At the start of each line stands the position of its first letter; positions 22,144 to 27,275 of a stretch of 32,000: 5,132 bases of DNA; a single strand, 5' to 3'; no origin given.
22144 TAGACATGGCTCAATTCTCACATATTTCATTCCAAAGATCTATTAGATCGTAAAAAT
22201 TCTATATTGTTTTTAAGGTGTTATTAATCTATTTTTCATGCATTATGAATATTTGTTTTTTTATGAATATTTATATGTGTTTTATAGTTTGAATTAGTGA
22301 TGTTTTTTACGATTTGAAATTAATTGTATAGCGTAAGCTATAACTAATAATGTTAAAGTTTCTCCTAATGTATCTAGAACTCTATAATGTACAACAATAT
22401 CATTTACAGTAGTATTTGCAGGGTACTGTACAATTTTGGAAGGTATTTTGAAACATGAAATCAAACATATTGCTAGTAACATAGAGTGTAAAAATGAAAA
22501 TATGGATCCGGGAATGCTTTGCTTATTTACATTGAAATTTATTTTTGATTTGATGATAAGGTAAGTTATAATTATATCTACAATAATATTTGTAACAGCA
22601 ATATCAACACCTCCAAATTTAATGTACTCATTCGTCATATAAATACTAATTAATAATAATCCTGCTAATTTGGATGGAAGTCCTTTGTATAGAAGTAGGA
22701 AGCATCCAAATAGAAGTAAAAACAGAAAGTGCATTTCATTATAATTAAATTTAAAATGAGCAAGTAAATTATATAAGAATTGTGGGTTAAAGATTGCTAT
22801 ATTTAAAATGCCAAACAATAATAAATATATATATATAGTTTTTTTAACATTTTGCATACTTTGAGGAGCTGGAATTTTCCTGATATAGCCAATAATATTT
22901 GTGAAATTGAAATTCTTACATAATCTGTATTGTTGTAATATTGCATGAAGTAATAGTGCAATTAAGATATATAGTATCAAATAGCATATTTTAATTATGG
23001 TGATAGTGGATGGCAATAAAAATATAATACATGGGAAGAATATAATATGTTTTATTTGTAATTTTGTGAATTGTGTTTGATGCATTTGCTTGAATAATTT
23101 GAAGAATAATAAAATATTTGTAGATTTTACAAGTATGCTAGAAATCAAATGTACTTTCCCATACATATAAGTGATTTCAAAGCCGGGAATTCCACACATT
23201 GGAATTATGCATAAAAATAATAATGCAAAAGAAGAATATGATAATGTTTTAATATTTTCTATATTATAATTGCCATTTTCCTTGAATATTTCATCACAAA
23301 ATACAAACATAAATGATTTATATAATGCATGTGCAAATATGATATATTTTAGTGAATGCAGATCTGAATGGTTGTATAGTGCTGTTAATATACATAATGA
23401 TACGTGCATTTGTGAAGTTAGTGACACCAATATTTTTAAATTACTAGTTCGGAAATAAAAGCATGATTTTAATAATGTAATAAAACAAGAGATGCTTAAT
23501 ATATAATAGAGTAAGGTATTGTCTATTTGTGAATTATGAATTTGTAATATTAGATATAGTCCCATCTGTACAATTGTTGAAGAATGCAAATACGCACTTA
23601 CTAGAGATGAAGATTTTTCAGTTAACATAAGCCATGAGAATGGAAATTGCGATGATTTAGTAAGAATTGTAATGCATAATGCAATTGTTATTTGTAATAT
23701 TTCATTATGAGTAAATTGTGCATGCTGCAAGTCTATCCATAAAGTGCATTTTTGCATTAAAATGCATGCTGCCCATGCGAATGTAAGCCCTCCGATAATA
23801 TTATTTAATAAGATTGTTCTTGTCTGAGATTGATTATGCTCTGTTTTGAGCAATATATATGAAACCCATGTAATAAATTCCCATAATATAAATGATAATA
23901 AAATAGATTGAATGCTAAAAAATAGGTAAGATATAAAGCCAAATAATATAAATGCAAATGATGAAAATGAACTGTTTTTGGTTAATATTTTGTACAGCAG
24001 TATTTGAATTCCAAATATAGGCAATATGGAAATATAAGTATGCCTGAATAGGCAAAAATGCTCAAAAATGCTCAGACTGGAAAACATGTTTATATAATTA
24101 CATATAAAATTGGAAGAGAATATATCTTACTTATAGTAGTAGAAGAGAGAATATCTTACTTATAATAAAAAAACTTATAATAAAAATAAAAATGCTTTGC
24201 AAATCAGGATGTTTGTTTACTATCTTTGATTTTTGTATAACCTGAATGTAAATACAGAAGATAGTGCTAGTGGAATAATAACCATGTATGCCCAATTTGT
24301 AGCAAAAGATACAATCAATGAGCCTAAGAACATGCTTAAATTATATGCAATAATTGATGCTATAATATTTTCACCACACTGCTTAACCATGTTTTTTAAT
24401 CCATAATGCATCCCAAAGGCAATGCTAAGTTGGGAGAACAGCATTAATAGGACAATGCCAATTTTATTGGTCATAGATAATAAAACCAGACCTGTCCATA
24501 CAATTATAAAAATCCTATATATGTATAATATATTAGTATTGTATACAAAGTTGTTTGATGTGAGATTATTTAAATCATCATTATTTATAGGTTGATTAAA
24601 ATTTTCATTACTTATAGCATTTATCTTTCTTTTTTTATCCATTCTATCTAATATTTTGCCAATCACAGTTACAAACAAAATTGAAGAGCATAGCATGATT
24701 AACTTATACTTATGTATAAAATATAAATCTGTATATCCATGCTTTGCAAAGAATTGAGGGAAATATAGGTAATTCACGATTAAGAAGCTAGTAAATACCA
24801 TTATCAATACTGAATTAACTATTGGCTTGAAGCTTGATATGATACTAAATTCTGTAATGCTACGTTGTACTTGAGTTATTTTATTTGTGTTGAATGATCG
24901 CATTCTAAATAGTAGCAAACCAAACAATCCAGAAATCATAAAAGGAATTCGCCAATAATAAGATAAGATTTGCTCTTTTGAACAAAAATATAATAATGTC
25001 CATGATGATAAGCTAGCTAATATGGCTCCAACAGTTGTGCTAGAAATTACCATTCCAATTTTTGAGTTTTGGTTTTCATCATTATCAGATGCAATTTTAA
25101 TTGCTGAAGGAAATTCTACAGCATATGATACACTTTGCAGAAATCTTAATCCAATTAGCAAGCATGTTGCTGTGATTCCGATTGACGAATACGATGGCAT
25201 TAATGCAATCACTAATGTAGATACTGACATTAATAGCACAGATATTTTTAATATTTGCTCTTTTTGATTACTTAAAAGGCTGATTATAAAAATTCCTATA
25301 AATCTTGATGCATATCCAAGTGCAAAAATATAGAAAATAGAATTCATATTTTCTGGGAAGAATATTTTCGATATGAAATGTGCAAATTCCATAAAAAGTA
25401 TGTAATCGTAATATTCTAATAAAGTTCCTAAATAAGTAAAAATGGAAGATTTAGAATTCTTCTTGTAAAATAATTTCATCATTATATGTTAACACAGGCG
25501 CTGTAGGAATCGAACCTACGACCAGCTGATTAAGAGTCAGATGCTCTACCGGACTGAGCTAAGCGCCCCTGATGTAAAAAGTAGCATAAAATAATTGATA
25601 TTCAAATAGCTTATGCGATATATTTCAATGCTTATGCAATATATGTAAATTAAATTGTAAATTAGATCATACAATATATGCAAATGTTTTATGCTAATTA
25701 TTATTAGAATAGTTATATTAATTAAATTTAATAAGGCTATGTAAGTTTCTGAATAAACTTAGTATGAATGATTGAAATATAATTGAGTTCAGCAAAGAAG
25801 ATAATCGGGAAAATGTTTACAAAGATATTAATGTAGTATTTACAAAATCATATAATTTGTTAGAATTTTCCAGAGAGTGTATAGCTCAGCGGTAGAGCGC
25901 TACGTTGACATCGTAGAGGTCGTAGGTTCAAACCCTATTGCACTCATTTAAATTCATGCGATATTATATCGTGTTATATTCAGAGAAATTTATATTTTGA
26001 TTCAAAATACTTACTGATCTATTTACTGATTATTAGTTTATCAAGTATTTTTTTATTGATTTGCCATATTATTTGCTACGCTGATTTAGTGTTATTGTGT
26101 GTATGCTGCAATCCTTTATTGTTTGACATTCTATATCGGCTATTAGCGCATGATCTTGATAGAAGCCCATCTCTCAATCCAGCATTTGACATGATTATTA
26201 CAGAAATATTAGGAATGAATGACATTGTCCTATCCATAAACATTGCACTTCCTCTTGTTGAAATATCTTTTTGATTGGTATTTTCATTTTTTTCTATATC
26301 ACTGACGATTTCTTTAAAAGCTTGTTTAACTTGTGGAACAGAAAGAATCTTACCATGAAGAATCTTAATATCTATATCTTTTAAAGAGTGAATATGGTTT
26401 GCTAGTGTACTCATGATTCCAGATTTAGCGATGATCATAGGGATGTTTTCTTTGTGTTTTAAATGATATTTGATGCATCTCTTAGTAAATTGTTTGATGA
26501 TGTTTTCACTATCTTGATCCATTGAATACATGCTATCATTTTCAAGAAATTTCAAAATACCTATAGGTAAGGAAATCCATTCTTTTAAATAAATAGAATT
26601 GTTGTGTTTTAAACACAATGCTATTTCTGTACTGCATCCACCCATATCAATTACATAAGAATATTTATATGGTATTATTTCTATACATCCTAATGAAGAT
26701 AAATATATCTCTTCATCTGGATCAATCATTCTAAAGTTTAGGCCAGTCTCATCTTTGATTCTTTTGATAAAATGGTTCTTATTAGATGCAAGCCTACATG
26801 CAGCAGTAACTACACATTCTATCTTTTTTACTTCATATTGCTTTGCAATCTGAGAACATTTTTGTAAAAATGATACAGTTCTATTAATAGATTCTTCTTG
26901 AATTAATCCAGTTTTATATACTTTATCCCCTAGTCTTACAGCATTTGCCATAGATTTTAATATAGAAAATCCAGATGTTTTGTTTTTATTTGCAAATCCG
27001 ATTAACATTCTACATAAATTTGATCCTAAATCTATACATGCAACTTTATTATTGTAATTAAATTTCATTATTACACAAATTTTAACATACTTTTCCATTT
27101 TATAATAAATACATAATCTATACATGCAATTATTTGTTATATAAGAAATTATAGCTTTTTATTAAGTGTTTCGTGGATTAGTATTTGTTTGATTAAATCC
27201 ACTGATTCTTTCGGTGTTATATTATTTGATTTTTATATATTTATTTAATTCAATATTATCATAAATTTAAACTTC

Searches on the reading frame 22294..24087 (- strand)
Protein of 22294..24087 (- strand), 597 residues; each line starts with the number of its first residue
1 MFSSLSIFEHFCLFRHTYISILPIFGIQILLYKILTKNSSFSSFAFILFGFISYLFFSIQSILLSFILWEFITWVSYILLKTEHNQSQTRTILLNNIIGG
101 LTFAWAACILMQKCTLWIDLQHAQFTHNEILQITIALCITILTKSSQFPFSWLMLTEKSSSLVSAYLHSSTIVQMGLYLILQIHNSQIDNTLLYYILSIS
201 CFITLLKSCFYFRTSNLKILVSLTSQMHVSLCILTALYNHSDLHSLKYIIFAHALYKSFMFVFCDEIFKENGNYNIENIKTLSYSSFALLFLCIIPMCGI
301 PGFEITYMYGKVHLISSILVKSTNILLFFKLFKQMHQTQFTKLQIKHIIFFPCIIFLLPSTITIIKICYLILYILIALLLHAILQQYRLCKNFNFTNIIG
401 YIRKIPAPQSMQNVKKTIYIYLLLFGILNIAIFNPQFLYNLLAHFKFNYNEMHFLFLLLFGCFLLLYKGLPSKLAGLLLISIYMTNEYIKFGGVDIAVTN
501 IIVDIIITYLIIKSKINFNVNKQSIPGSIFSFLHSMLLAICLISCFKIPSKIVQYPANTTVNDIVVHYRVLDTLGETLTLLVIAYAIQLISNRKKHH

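Call 7: search_protein_families(library=pfam, proteins=[window:22294-24087:-], max_evalue=0.001)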
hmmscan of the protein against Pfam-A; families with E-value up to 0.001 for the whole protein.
window:22294-24087:- (597 aa): 0 families

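Call 78: search_protein_families(library=ncbifam, proteins=[window:22294-24087:-], max_evalue=0.01)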
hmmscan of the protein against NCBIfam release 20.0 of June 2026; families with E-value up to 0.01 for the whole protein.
window:22294-24087:- (597 aa): 7 families
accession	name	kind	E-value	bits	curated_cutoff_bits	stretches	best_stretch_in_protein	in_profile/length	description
NF009287.0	PRK12647.1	equivalog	2.6e-24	85.8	937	1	26-302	89-384/773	putative monovalent cation/H+ antiporter subunit A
NF009290.0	PRK12650.1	equivalog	7.2e-20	70.5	980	2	32-280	100-362/966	DUF4040 family protein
NF009284.0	PRK12644.1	equivalog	5.5e-19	67.7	962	1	37-302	101-380/975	Na+/H+ antiporter subunit A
NF009288.0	PRK12648.1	equivalog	9.3e-16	57.1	1104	1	36-301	101-383/954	monovalent cation/H+ antiporter subunit A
TIGR00940.1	2a6301s01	subfamily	2.3e-10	39.5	920.45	1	30-304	92-398/793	monovalent cation:proton antiporter subunit A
NF009285.0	PRK12645.1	equivalog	1.8e-09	36.4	1028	1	28-318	93-415/804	Na+/H+ antiporter subunit A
NF009286.0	PRK12646.1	equivalog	0.00011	20.9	1063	1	24-303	89-402/800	DUF4040 family protein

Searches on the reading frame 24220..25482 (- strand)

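Call 7: search_protein_families(library=pfam, proteins=[window:24220-25482:-], max_evalue=0.001)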
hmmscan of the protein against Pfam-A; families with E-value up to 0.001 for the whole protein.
window:24220-25482:- (420 aa): 0 families

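Call 78: search_protein_families(library=ncbifam, proteins=[window:24220-25482:-], max_evalue=0.01)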
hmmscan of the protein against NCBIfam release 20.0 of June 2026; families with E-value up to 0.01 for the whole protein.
window:24220-25482:- (420 aa): 5 families
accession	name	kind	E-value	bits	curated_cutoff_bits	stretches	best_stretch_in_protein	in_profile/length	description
TIGR00883.1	2A0106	subfamily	1.2e-30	107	443.45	1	19-291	1-298/400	metabolite/H+ symporter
NF011656.1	PRK15075.1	subfamily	2.1e-20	73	445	1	18-287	14-299/419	tricarballylate/proton symporter TcuC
NF007414.0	PRK09952.1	equivalog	1.5e-16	60.2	538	1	7-224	18-244/438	shikimate transporter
NF007927.0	PRK10642.1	equivalog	3.7e-14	52.4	544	1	11-196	25-219/500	glycine betaine/L-proline transporter ProP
NF007710.0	PRK10406.1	subfamily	1.7e-13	50.4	550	1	18-247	29-268/432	MFS family transporter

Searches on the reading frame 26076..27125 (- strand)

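Call 7: search_protein_families(library=pfam, proteins=[window:26076-27125:-], max_evalue=0.001)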
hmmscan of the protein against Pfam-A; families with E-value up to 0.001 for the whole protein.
window:26076-27125:- (349 aa): 1 family
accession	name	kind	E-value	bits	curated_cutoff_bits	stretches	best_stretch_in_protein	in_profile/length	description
PF02541.22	Ppx-GppA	-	2.5e-33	116.2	27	1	50-325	8-281/285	Ppx/GppA phosphatase family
